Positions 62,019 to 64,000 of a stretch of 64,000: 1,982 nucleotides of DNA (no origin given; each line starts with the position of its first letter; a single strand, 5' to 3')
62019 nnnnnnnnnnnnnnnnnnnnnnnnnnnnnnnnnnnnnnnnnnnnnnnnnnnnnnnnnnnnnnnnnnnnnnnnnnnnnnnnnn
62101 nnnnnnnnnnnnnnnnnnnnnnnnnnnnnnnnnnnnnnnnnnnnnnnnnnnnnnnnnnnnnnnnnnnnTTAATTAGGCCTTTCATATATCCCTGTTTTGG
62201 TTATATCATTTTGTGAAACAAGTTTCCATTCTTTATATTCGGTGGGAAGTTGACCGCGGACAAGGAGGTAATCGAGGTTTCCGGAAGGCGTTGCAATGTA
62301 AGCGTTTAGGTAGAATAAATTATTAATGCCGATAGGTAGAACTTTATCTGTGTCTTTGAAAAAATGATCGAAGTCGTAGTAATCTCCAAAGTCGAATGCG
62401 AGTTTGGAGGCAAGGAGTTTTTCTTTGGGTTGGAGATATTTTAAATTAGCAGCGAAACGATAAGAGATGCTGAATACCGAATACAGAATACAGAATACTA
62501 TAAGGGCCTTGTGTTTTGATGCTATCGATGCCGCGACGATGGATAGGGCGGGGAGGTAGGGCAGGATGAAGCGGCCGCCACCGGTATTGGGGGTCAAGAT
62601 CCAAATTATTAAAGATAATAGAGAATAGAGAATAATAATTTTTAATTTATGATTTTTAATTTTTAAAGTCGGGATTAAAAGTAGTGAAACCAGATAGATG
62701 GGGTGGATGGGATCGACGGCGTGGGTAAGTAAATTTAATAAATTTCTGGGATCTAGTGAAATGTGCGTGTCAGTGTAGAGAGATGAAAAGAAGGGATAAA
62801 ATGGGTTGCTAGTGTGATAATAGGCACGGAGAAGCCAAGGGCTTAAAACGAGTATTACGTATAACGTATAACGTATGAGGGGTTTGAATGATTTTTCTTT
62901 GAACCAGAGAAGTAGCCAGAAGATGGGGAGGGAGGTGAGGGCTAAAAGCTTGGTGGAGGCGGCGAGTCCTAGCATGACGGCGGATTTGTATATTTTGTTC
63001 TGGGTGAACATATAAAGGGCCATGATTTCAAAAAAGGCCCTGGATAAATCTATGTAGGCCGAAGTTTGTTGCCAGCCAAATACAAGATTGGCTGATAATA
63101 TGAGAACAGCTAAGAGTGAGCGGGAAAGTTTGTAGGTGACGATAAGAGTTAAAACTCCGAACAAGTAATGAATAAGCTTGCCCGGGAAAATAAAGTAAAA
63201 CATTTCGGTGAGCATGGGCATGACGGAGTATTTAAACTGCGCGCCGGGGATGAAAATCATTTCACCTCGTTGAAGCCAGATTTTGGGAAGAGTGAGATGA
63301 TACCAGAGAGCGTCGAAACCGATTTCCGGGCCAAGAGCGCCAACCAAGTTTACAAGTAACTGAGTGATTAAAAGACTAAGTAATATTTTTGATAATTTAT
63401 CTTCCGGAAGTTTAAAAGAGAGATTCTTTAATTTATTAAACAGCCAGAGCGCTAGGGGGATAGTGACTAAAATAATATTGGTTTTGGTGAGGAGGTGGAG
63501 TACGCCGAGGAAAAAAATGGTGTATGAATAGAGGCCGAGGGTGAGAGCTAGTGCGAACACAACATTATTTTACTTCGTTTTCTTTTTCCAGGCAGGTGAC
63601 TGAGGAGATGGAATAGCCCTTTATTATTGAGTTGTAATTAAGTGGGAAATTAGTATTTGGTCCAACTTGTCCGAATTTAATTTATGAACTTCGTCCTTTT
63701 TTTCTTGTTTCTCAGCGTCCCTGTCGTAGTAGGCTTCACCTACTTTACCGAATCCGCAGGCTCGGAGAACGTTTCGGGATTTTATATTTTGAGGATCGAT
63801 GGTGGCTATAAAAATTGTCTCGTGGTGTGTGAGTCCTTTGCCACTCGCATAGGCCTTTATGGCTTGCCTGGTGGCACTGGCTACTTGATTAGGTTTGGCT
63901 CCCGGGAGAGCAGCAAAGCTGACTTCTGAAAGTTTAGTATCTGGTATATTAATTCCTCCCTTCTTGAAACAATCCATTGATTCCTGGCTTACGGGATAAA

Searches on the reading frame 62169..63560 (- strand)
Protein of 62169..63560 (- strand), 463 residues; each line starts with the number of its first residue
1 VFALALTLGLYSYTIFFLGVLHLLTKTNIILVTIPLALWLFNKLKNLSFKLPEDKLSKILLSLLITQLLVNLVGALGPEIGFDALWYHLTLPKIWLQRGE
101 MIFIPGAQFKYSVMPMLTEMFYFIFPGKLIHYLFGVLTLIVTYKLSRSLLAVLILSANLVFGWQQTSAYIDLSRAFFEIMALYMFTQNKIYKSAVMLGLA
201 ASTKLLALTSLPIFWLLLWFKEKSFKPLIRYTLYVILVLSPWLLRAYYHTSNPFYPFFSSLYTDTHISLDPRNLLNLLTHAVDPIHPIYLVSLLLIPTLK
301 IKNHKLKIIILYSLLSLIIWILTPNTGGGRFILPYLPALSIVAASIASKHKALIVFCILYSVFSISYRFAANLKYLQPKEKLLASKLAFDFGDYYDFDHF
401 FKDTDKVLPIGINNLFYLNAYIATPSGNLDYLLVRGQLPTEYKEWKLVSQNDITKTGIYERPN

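Call 3: search_protein_families(library=pfam, proteins=[window:62169-63560:-], max_evalue=0.01)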
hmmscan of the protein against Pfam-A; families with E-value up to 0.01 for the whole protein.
window:62169-63560:- (463 aa): 0 families

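Call 8: search_protein_families(library=ncbifam, proteins=[window:62169-63560:-], max_evalue=0.01)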
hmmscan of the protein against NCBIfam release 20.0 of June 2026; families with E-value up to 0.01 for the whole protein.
window:62169-63560:- (463 aa): 1 family
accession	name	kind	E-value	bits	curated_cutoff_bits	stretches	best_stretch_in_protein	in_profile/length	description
NF047510.1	LIC_10190_fam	subfamily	4.2e-05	22.5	100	1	131-257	174-313/424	LIC_10190 family membrane protein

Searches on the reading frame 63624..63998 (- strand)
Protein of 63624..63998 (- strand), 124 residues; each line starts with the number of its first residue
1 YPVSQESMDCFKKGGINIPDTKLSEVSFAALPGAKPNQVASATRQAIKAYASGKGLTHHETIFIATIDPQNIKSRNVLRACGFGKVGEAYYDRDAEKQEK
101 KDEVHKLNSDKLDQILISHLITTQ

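Call 84: search_protein_families(library=pfam, proteins=[window:63624-63998:-], max_evalue=0.01)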
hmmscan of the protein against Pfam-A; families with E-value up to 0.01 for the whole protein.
window:63624-63998:- (124 aa): 1 family
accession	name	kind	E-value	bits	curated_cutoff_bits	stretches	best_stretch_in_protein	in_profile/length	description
PF13302.13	Acetyltransf_3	-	0.0095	17.1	25.4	0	25-83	82-137/138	Acetyltransferase (GNAT) domain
